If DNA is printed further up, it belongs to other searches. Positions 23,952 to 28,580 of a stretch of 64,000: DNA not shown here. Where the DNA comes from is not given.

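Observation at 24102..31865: MacAB-like operon whose third gene is a 1442-aa ABC ATPase + DppB + DppC + M28 aminopeptidase megafusion with a degenerate nucleotide-binding domain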

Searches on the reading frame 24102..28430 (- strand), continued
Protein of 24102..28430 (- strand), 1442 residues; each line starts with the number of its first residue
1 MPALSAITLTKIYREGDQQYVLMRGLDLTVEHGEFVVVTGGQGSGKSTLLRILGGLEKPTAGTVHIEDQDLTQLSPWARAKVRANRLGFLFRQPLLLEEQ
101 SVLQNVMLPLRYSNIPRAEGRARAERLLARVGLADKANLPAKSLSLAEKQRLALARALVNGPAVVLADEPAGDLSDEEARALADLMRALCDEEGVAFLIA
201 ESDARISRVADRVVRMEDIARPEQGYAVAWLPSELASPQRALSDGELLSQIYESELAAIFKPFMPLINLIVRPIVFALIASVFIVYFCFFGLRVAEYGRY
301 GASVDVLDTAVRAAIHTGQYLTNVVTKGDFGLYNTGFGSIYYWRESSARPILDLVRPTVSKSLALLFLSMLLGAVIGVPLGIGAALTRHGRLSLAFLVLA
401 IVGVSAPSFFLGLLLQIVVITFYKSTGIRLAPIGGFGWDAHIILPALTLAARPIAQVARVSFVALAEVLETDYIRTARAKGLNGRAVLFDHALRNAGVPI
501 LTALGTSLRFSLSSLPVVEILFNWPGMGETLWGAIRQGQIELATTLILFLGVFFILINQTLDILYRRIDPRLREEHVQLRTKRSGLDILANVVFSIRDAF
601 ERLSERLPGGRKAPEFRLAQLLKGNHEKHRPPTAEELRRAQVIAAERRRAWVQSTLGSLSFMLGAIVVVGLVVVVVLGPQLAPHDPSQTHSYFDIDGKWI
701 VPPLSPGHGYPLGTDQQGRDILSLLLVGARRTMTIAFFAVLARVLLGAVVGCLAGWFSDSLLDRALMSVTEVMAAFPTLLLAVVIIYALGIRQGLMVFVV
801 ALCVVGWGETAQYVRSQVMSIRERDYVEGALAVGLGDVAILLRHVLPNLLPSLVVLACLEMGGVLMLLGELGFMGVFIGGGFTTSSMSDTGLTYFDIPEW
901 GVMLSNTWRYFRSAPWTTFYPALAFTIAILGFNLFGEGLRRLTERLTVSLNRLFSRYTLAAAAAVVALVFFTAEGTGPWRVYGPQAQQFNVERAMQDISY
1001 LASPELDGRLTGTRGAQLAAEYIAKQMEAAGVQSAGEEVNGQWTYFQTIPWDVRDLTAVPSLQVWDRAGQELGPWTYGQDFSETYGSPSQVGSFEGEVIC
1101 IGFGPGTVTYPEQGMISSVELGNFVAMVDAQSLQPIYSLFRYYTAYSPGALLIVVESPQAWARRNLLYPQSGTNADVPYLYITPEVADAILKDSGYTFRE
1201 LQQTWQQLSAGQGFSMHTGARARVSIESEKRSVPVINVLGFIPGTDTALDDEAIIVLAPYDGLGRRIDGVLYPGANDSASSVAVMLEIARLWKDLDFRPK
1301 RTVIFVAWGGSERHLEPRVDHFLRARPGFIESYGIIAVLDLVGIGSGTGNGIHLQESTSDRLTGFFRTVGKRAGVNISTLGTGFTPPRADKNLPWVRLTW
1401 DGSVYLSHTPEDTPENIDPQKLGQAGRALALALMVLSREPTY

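Call 33: search_protein_families(library=pfam, proteins=[L062:2356-4056:+, L062:6271-8076:+, L082:1149-2843:+, L082:5117-6877:+, L062:260-1273:+, L062:1270-2250:+], max_evalue=0.001)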
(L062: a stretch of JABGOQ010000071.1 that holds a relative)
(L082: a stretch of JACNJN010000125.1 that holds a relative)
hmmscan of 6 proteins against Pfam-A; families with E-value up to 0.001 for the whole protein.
L062:2356-4056:+ (566 aa): 1 family
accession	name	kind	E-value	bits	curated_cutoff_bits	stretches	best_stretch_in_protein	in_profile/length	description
PF00496.27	SBP_bac_5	-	3.8e-72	243.9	32.4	1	78-481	1-366/368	Bacterial extracellular solute-binding proteins, family 5 Middle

L062:6271-8076:+ (601 aa): 0 families

L082:1149-2843:+ (564 aa): 1 family
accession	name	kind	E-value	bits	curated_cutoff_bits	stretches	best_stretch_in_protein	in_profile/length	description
PF00496.27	SBP_bac_5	-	1.1e-68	232.5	32.4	1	76-478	1-365/368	Bacterial extracellular solute-binding proteins, family 5 Middle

L082:5117-6877:+ (586 aa): 1 family
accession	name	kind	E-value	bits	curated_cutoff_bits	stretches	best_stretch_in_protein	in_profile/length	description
PF04616.20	Glyco_hydro_43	-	8.3e-05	22.5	32.2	0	203-286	122-206/288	Glycosyl hydrolases family 43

L062:260-1273:+ (337 aa): 4 families
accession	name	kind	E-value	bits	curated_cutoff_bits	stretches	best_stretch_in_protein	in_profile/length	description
PF00005.33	ABC_tran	-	6.2e-26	92.1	25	1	34-193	2-137/137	ABC transporter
PF08352.17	oligo_HPY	-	3e-20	72.8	27.1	1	244-309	1-65/65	Oligopeptide/dipeptide transporter, C-terminal region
PF13304.12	AAA_21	-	5.6e-05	23.8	27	1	160-228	233-303/304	AAA domain, putative AbiEii toxin, Type IV TA system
PF02463.25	SMC_N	-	6.3e-05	22.9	40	1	47-236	28-209/220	RecF/RecN/SMC N terminal domain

L062:1270-2250:+ (326 aa): 4 families
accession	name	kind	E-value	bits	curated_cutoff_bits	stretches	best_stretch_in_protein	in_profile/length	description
PF00005.33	ABC_tran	-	4.2e-34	118.5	25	1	36-187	2-137/137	ABC transporter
PF08352.17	oligo_HPY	-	2.4e-19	69.9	27.1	1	238-305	1-65/65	Oligopeptide/dipeptide transporter, C-terminal region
PF02463.25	SMC_N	-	9.1e-05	22.4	40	1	49-225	28-205/220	RecF/RecN/SMC N terminal domain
PF13401.12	AAA_22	-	0.00017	22.3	27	1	50-99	10-59/130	AAA domain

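Call 61: search_protein_families(library=pfam, alignment_id=A1, max_evalue=0.01)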
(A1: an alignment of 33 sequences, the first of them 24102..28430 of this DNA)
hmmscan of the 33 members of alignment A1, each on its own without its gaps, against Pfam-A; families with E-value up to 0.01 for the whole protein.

A. member 1, window:24102-28430:- (1442 aa): 5 families
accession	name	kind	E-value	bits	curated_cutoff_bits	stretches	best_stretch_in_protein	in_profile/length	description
PF00528.27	BPD_transp_1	-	2.6e-49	167.9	26.4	2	377-573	1-183/184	Binding-protein-dependent transport system inner membrane component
PF00005.33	ABC_tran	-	7.4e-29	101.5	25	1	24-171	2-136/137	ABC transporter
PF04389.22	Peptidase_M28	-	2.4e-17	63.8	21.3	1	1237-1430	1-190/193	Peptidase family M28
PF12911.12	OppC_N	-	3.6e-06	27.2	23.9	1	661-692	16-47/53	N-terminal TM domain of oligopeptide transport permease C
PF13191.12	AAA_16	-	0.00022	22.2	32.6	1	32-189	21-159/167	AAA ATPase domain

B. families by the number of members that match (of 33 scanned): 8 families
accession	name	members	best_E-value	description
PF00528.27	BPD_transp_1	33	2.4e-53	Binding-protein-dependent transport system inner membrane component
PF00005.33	ABC_tran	33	7.4e-29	ABC transporter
PF04389.22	Peptidase_M28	33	5.6e-26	Peptidase family M28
PF01546.33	Peptidase_M20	18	4e-07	Peptidase family M20/M25/M40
PF12911.12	OppC_N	14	3.6e-06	N-terminal TM domain of oligopeptide transport permease C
PF13191.12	AAA_16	3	0.00022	AAA ATPase domain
PF13555.12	AAA_29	1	0.0059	P-loop containing region of AAA domain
PF13807.11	GNVR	1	0.0066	G-rich domain on putative tyrosine kinase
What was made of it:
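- On PA (protease-associated) domain proteins: Pfam PA is not matched in 0/33 (call 61).
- Checked: The 'PA-domain' is not detected by Pfam in 0/33 family members (call 61).
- The window NBD has the best ABC_tran score in the family (call 61).
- Tried and rejected: Not detected (call 61).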
